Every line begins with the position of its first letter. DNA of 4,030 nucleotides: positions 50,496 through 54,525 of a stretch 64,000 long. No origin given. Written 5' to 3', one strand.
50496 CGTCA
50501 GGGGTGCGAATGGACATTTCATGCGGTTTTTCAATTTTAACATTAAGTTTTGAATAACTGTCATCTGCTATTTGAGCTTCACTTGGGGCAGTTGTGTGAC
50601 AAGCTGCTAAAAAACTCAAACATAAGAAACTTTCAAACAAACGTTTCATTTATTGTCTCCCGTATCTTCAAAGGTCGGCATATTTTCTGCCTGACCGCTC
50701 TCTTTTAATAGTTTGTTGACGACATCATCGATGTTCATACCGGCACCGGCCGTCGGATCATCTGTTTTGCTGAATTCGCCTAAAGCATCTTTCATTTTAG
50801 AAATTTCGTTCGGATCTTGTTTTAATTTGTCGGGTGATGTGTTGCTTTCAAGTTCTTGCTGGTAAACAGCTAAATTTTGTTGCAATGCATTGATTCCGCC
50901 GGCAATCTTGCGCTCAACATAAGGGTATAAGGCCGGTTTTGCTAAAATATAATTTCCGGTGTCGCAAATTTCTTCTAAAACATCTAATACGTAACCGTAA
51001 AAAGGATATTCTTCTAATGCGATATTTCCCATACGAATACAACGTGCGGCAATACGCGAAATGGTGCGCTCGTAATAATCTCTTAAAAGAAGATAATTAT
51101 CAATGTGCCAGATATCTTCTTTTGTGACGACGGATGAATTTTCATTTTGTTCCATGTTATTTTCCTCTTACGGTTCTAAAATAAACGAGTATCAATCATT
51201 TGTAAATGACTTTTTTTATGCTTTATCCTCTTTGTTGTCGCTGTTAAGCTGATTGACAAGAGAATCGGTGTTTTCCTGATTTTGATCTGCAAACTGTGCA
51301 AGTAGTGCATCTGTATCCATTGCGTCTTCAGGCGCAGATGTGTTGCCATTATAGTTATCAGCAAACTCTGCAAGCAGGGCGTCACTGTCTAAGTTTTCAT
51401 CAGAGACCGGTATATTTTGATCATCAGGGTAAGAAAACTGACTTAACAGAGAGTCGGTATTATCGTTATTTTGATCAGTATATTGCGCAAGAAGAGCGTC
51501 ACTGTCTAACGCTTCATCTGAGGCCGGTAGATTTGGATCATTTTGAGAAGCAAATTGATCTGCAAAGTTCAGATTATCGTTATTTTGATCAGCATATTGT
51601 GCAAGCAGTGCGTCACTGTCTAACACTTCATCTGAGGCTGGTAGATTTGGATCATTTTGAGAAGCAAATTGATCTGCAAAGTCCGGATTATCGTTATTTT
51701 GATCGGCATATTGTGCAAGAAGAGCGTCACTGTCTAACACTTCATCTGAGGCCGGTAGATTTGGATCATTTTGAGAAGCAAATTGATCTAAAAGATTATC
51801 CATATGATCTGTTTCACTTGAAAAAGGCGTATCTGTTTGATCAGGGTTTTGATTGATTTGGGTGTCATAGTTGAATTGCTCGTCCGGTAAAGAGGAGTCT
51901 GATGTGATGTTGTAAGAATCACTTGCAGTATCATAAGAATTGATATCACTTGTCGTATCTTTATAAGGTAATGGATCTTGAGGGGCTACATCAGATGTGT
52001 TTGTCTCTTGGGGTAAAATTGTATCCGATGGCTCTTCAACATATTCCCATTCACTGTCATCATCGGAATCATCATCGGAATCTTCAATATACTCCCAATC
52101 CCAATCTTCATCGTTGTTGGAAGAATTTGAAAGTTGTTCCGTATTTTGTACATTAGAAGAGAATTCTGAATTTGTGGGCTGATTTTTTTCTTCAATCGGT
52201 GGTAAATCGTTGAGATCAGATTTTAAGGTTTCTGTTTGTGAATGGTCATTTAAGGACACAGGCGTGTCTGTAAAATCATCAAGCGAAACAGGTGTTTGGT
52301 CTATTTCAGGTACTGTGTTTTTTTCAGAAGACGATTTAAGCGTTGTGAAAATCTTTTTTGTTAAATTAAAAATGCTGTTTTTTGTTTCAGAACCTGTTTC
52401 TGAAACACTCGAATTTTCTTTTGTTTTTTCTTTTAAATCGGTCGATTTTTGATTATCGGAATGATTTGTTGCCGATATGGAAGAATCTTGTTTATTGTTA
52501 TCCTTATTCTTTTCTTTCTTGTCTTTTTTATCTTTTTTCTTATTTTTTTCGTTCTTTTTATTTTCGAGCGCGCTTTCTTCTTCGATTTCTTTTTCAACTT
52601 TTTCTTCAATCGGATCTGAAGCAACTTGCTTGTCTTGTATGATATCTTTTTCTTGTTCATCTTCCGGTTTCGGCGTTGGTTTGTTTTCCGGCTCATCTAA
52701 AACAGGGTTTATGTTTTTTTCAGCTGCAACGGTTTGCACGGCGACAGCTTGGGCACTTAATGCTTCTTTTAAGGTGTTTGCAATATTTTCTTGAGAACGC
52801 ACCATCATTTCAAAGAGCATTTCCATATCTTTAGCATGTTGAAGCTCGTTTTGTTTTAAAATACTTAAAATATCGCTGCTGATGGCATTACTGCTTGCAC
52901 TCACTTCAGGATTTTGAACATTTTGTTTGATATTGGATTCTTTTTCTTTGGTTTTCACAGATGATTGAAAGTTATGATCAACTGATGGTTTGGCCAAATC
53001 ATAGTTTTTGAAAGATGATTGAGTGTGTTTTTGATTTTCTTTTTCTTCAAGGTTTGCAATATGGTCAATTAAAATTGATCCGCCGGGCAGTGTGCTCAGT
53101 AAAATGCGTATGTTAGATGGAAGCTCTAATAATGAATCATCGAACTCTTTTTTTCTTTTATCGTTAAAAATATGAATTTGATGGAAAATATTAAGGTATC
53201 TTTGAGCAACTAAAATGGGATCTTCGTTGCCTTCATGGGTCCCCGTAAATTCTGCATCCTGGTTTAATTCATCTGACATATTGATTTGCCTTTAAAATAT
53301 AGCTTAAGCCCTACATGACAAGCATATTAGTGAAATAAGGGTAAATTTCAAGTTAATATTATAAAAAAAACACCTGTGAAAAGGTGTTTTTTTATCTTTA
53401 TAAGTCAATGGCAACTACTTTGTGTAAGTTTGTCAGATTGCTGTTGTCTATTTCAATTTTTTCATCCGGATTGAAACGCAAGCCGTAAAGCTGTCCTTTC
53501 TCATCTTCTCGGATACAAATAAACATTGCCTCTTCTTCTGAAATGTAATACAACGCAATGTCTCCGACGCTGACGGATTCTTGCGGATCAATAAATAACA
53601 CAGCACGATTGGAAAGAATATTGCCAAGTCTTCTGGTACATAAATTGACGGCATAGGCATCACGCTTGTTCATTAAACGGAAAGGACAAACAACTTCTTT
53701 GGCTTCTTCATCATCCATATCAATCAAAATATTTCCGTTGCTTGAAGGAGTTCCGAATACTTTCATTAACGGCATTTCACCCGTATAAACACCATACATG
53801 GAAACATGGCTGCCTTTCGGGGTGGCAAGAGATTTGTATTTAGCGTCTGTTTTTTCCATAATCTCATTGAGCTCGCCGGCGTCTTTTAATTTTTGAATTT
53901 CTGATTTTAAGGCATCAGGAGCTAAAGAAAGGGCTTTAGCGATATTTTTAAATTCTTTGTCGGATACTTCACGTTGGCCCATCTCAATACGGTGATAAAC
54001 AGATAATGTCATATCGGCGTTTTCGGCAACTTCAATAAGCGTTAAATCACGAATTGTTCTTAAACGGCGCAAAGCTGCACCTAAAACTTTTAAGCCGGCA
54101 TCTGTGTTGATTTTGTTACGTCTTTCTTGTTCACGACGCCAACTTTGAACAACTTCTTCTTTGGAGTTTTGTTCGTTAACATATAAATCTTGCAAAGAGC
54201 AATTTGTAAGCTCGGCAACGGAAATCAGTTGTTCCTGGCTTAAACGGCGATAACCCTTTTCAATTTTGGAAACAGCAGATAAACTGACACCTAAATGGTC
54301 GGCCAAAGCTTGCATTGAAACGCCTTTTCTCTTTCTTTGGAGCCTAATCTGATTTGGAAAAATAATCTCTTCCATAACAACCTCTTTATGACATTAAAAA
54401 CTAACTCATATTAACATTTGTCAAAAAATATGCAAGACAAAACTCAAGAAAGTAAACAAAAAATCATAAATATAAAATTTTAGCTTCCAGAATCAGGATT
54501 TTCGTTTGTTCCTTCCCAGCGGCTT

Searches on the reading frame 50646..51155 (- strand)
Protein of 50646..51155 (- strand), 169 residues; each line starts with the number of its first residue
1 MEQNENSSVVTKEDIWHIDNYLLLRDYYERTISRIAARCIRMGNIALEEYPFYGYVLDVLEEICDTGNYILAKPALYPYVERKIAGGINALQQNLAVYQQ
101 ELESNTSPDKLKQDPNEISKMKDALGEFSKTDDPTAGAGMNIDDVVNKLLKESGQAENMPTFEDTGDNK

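Call 3: search_protein_families(library=pfam, proteins=[window:50646-51155:-], max_evalue=1)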
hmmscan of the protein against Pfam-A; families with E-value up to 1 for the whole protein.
window:50646-51155:- (169 aa): 1 family
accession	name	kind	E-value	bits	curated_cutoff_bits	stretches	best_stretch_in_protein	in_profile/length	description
PF16591.11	HBM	-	0.044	13.6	29.8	1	81-154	165-237/254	Helical bimodular sensor domain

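Call 31: search_protein_families(library=ncbifam, proteins=[window:50646-51155:-], max_evalue=0.1)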
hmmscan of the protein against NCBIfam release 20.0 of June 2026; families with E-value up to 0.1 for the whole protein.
window:50646-51155:- (169 aa): 0 families

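Call 78: search_solved_structures(query=A5, max_evalue=10)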
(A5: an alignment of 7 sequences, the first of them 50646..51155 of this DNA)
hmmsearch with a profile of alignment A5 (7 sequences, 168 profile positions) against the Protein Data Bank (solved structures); distinct sequences matched with E-value up to 10: 8.
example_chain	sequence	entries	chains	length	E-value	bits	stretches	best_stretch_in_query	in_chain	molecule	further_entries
2lhk_A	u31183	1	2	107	0.27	14.2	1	69-159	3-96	L0052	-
1xou_B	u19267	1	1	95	0.54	13.2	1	70-125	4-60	Z5138 gene product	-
5x3y_A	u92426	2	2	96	0.76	12.7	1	96-164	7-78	RNA-binding protein Musashi homolog 1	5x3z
2mss_A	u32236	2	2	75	0.91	12.5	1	97-159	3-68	PROTEIN (MUSASHI1)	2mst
5it1_A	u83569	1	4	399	2.3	11.2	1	114-159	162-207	Putative cytochrome P450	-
3e5l_A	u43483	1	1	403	2.4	11.1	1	114-159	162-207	Cytochrome P450 (Cytochrome P450 hydroxylase)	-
3aba_A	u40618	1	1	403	2.4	11.1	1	114-159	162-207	Cytochrome P450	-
3e5j_A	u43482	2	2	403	2.4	11.1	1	114-159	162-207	Cytochrome P450 (Cytochrome P450 hydroxylase)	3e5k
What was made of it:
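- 50646..51155 (-): D169: small, highly conserved, probably cytoplasmic helical protein. No significant match to any solved structure by sequence (call 78).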

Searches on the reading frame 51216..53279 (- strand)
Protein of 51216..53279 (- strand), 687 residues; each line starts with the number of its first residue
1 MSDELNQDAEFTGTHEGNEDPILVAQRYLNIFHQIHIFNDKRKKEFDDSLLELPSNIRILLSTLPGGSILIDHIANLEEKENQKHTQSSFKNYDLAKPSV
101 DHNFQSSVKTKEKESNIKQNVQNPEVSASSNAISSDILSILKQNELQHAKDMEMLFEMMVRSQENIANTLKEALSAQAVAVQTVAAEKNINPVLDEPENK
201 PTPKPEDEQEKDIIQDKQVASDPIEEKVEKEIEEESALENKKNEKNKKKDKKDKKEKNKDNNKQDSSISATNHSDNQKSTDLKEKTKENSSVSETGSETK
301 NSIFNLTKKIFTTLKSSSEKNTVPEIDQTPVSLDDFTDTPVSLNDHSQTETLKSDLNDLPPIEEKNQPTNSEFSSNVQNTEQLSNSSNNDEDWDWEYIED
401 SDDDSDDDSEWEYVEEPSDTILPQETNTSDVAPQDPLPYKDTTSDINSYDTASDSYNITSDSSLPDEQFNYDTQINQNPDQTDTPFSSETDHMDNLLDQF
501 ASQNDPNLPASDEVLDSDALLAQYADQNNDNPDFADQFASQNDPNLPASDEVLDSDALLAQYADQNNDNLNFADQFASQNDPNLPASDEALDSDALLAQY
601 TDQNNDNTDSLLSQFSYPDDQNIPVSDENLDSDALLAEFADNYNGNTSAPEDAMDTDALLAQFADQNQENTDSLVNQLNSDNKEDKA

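Call 3: search_protein_families(library=pfam, proteins=[window:51216-53279:-], max_evalue=1)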
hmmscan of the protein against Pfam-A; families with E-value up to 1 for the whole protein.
window:51216-53279:- (687 aa): 1 family
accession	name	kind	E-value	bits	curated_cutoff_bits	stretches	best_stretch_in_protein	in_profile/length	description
PF19688.4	DUF6189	-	0.7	10.7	25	0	628-679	19-70/102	Family of unknown function (DUF6189)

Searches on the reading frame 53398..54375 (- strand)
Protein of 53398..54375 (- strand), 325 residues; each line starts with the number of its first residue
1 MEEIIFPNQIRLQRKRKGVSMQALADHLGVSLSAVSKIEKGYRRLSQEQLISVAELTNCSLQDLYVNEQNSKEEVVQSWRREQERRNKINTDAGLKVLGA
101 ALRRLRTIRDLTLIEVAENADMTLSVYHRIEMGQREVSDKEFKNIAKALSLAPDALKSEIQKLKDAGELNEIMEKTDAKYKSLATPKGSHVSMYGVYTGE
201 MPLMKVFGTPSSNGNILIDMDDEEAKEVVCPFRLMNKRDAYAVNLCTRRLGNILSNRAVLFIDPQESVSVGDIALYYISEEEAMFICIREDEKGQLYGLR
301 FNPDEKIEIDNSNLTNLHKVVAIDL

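Call 3: search_protein_families(library=pfam, proteins=[window:53398-54375:-], max_evalue=1)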
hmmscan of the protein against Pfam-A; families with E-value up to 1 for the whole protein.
window:53398-54375:- (325 aa): 17 families
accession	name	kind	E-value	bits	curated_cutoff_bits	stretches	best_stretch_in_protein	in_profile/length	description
PF01381.28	HTH_3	-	9.2e-23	80.5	23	2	10-64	1-55/55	Helix-turn-helix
PF13560.12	HTH_31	-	2.1e-17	63.6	27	2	9-60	5-57/64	Helix-turn-helix domain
PF12844.13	HTH_19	-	6e-10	39.3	30.2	2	10-65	4-59/64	Helix-turn-helix domain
PF13443.12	HTH_26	-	1.5e-06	28.8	22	1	14-66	6-59/63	Cro/C1-type HTH DNA-binding domain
PF07022.19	Phage_CI_repr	-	3.1e-05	24.6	22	1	14-69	7-62/65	Bacteriophage CI repressor helix-turn-helix domain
PF13413.12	HTH_25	-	0.00036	20.7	24.6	1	11-46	3-39/62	Helix-turn-helix domain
PF04545.22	Sigma70_r4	-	0.00071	19.5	24.1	1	14-40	16-42/50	Sigma-70, region 4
PF13384.12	HTH_23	-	0.0013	18.9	24.6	1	14-50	13-49/50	Homeodomain-like domain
PF08279.18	HTH_11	-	0.0019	18.5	25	1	11-37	8-34/55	HTH domain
PF09339.16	HTH_IclR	-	0.0032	17.6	22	0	12-36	12-36/52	IclR helix-turn-helix domain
PF13412.12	HTH_24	-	0.0047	16.9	21.9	1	18-37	17-36/48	Winged helix-turn-helix DNA-binding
PF13744.12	HTH_37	-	0.026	14.7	27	1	9-55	22-69/80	Helix-turn-helix domain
PF15943.11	YdaS_toxin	-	0.027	14.7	30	1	21-59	11-49/65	Bacterial toxin YdaS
PF13518.12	HTH_28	-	0.041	14.4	25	1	13-44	7-38/52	Helix-turn-helix domain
PF12802.13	MarR_2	-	0.1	13.2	27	1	17-38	19-40/61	MarR family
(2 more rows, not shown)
